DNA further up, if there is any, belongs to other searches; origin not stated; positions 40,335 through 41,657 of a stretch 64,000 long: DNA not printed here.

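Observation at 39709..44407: Operon encoding a Rieske-less ring-hydroxylating-oxygenase alpha subunit with a GcvT-family THF transferase, FAD oxidoreductase and SAM methyltransferase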

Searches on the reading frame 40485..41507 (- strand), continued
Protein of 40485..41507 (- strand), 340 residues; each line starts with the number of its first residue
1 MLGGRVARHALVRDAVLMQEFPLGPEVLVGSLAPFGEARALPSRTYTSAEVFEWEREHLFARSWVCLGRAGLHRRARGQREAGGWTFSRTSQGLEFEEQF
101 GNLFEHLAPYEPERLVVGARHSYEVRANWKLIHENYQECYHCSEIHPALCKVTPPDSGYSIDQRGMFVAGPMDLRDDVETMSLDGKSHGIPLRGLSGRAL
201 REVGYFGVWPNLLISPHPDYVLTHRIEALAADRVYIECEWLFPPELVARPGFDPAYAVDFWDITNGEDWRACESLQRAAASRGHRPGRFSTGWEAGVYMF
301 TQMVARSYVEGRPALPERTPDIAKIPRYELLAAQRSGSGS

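Call 67: search_solved_structures(query=A2, max_evalue=1e-8, show_alignments=4)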
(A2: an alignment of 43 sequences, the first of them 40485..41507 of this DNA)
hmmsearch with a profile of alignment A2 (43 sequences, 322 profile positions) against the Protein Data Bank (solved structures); distinct sequences matched with E-value up to 1e-8: 5.
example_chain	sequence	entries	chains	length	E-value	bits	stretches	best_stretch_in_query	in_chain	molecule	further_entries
3n0q_A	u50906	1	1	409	4.2e-28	101.2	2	130-287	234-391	Putative aromatic-ring hydroxylating dioxygenase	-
3vca_A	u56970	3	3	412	5.7e-27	97.4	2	131-292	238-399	Ring-hydroxylating dioxygenase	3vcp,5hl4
4qup_A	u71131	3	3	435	6e-27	97.4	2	131-292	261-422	Monoxygenase; demethylase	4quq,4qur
6y8j_A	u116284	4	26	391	1.6e-20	76.3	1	64-135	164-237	Carnitine monooxygenase oxygenase subunit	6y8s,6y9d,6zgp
6y9c_A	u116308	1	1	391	4.5e-19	71.5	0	64-135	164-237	Carnitine monooxygenase oxygenase subunit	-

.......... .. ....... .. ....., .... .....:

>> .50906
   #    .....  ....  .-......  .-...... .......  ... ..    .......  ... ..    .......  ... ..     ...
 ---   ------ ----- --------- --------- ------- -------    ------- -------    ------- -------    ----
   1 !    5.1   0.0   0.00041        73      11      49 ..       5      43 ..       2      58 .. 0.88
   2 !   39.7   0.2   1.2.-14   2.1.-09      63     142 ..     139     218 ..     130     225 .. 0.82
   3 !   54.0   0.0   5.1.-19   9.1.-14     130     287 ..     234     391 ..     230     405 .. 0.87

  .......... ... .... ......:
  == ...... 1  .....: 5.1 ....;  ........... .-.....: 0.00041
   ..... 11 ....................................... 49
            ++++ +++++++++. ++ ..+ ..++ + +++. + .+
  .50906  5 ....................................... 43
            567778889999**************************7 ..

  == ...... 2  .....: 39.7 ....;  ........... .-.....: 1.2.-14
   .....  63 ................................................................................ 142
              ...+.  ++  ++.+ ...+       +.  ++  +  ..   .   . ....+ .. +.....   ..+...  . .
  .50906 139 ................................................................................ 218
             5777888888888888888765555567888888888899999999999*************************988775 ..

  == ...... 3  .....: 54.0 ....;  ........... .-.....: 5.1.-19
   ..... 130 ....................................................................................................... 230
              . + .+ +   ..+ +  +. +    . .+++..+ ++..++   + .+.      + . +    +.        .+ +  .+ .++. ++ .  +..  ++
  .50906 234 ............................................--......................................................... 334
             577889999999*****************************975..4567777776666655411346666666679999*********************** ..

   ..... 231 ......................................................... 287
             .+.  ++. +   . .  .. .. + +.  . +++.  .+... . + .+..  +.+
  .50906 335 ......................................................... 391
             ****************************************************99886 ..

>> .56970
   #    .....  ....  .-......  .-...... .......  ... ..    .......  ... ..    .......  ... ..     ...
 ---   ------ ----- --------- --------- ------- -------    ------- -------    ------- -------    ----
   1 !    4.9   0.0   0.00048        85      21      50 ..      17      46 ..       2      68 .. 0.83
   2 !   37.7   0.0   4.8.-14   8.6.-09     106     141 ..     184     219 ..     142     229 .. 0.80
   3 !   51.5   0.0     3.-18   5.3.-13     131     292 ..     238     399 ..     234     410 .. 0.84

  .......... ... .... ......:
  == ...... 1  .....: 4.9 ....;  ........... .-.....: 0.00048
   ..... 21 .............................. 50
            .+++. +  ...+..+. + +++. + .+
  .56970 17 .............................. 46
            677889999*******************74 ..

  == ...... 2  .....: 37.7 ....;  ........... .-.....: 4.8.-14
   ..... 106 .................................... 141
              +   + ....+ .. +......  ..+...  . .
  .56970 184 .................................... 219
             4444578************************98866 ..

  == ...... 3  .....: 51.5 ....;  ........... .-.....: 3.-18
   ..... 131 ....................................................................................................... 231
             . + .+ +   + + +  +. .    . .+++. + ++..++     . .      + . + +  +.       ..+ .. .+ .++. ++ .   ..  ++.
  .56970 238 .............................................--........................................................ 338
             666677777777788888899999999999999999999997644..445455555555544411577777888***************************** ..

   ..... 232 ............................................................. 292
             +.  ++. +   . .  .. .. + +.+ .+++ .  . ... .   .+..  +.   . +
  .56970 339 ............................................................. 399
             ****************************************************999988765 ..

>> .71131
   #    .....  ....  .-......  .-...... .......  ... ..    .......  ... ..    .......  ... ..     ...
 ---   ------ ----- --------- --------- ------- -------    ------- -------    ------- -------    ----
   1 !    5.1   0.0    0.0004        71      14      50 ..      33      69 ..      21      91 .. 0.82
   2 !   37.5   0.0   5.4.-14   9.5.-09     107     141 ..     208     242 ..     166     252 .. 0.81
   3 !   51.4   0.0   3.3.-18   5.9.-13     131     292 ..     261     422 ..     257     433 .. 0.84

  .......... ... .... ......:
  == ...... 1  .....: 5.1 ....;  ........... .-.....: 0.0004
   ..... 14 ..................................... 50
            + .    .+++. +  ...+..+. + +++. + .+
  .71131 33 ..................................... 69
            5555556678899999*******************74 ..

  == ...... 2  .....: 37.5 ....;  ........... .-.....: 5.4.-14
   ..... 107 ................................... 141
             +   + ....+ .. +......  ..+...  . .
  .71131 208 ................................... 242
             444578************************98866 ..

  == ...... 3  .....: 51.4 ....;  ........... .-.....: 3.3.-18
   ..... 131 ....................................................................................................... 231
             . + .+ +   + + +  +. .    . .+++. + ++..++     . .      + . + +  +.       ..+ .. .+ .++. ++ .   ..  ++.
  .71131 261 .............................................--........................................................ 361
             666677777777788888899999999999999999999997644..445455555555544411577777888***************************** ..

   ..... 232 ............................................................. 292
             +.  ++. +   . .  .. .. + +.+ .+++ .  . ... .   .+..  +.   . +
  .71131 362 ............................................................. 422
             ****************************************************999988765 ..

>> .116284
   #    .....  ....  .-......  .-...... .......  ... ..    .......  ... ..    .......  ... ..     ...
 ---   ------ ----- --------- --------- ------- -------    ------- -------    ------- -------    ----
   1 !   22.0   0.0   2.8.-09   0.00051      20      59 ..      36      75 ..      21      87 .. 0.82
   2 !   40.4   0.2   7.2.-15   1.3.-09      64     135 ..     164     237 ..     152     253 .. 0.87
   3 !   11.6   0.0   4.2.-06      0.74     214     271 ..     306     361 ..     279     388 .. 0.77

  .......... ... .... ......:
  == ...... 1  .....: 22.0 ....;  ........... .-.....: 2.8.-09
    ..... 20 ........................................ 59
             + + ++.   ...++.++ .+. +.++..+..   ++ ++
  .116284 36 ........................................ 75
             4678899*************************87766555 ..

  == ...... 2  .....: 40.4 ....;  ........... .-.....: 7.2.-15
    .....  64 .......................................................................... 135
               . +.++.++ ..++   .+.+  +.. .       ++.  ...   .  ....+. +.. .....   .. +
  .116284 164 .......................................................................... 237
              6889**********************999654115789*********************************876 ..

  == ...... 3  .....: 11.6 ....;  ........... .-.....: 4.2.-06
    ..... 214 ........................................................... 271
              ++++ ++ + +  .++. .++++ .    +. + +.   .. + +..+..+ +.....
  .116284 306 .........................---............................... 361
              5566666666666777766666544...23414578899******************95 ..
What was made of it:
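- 40704..40706 (-): Asp268, the predicted third iron ligand (CntA Asp323). Profile alignment to 6y8j (call 67).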

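Call 71: search_protein_representatives(alignment_id=A2)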
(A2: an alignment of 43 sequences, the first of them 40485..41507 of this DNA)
Query: 43 sequences, 322 profile positions. Proteins with E-value up to 0.001 (for the whole library): 5934; up to 1e-10: 2325; up to 1e-30: 329. The best 150 are listed.
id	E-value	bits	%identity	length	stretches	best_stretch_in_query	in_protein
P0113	6.0e-125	432.6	-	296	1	105-319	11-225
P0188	1.6e-116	404.9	-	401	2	62-303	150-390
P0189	8.9e-108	376.2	-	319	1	4-299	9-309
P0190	8.5e-105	366.4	-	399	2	64-300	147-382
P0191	1.7e-101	355.5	-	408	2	62-311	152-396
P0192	6.3e-97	340.5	-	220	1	93-304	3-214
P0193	5.3e-94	330.9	-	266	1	65-306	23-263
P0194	9.1e-93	326.8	-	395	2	65-298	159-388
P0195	1.0e-86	307.0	-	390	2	65-306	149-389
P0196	4.1e-82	291.8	-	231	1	71-270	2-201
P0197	1.6e-78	280.1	-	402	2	63-296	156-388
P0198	1.1e-76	273.9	-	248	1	70-273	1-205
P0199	4.3e-76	272.1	-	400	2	62-216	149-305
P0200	4.2e-75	268.8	-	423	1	166-301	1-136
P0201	5.9e-75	268.3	-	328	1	64-299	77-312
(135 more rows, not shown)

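Call 73: find_encoding_contigs(protein=P0189, flank=8000, max_places=3)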
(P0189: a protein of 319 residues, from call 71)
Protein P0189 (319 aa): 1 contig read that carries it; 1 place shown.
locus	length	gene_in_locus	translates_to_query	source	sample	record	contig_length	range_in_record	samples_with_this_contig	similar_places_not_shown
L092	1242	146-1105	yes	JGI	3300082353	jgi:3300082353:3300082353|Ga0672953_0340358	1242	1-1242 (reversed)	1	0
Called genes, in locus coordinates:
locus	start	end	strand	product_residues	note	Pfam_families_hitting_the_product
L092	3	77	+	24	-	?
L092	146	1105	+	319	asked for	PF00848:Ring_hydroxyl_A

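Call 104: search_protein_families(library=pfam, proteins=[L053:5428-7731:+, L053:7704-9725:+, L053:9965-11212:+, L053:11310-11942:-, L053:12073-13287:+, L053:13290-14669:+, L053:14165-15778:+, L053:15810-16757:-, L053:16754-17683:-, L053:17680-18834:-], max_evalue=0.0001)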
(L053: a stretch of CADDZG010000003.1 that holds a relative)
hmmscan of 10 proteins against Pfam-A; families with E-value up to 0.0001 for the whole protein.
L053:5428-7731:+ (767 aa): 7 families
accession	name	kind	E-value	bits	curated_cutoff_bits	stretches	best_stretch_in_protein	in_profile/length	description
PF00326.27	Peptidase_S9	-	4.1e-40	138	22.6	1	558-765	6-210/213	Prolyl oligopeptidase family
PF07676.18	PD40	-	2.4e-10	40.5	20.9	1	190-219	2-32/38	WD40-like Beta Propeller Repeat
PF02129.25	Peptidase_S15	-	2e-07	31.4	23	1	560-649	45-129/262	X-Pro dipeptidyl-peptidase (S15 family)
PF00561.26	Abhydrolase_1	-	2.6e-07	31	25.8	1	539-662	2-115/245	alpha/beta hydrolase fold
PF01738.24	DLH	-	2.2e-06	27.9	21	1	562-746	37-193/217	Dienelactone hydrolase family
PF00930.27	DPPIV_N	-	2.6e-06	26.8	22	0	162-217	8-63/354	Dipeptidyl peptidase IV (DPP IV) N-terminal region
PF12146.15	Hydrolase_4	-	3.1e-06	27.1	27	0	690-742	185-235/239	Serine aminopeptidase, S33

L053:7704-9725:+ (673 aa): 6 families
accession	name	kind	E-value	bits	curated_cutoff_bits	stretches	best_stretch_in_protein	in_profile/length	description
PF02129.25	Peptidase_S15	-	1.8e-66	224.9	23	1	29-278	1-262/262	X-Pro dipeptidyl-peptidase (S15 family)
PF08530.16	PepX_C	-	8.9e-35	121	22.5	1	312-524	6-200/217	X-Pro dipeptidyl-peptidase C-terminal non-catalytic domain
PF00561.26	Abhydrolase_1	-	9.5e-10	39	25.8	1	70-154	21-102/245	alpha/beta hydrolase fold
PF00326.27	Peptidase_S9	-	6.8e-07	29.4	22.6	1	70-149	8-92/213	Prolyl oligopeptidase family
PF12146.15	Hydrolase_4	-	1.9e-06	27.8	27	1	71-153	26-108/239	Serine aminopeptidase, S33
PF05448.18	AXE1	-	4.5e-05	22.8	21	0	30-92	66-122/321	Acetyl xylan esterase (AXE1)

L053:9965-11212:+ (415 aa): 2 families
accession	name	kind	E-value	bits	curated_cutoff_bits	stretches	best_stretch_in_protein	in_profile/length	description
PF00848.25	Ring_hydroxyl_A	-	4e-47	161.2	24.9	1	193-378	2-197/208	Ring hydroxylating alpha subunit (catalytic domain)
PF00355.32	Rieske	-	3.3e-19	69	20.3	1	55-140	1-83/88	Rieske [2Fe-2S] domain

L053:11310-11942:- (210 aa): 3 families
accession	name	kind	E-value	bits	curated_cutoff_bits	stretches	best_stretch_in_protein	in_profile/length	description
PF13977.11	TetR_C_6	-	2.3e-21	76.6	27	1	83-198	1-114/115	BetI-type transcriptional repressor, C-terminal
PF00440.29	TetR_N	-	2.2e-14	53.4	24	1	15-60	1-46/47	Bacterial regulatory proteins, tetR family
PF17932.6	TetR_C_24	-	3.4e-06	27.7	26.4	1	82-169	3-86/114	Tetracyclin repressor-like, C-terminal domain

L053:12073-13287:+ (404 aa): 4 families
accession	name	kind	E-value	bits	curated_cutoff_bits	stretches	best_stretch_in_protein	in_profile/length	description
PF00441.29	Acyl-CoA_dh_1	-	1e-44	152.7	22.4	1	240-390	2-149/150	Acyl-CoA dehydrogenase, C-terminal domain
PF02770.24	Acyl-CoA_dh_M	-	8.9e-20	71.1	33.3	1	132-209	1-79/97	Acyl-CoA dehydrogenase, middle domain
PF08028.16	Acyl-CoA_dh_2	-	8.2e-19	68.7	22.7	1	254-375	1-129/134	Acyl-CoA dehydrogenase, C-terminal domain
PF02771.21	Acyl-CoA_dh_N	-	1.2e-14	55.1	22.9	1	15-128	1-113/113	Acyl-CoA dehydrogenase, N-terminal domain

L053:13290-14669:+ (459 aa): 1 family
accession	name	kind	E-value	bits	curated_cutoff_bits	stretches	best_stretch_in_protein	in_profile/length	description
PF00202.27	Aminotran_3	-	4.1e-62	210.6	30.5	1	58-367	10-328/403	Aminotransferase class-III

L053:14165-15778:+ (537 aa): 3 families
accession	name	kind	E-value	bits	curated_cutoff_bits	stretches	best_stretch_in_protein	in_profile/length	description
PF00005.33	ABC_tran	-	5.6e-39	134.3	25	1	190-331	2-136/137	ABC transporter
PF08402.16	TOBE_2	-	3.4e-13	50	21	1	443-520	1-76/76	TOBE domain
PF13304.12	AAA_21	-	4.4e-06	27.4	27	0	293-364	227-300/304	AAA domain, putative AbiEii toxin, Type IV TA system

L053:15810-16757:- (315 aa): 1 family
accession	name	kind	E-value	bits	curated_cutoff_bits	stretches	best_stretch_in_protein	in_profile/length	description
PF00528.27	BPD_transp_1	-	2e-14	54.2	26.4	1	112-298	1-180/184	Binding-protein-dependent transport system inner membrane component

L053:16754-17683:- (309 aa): 1 family
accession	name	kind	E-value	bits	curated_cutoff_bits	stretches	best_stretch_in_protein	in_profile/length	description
PF00528.27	BPD_transp_1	-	4.5e-14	53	26.4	1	107-296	1-175/184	Binding-protein-dependent transport system inner membrane component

L053:17680-18834:- (384 aa): 0 families
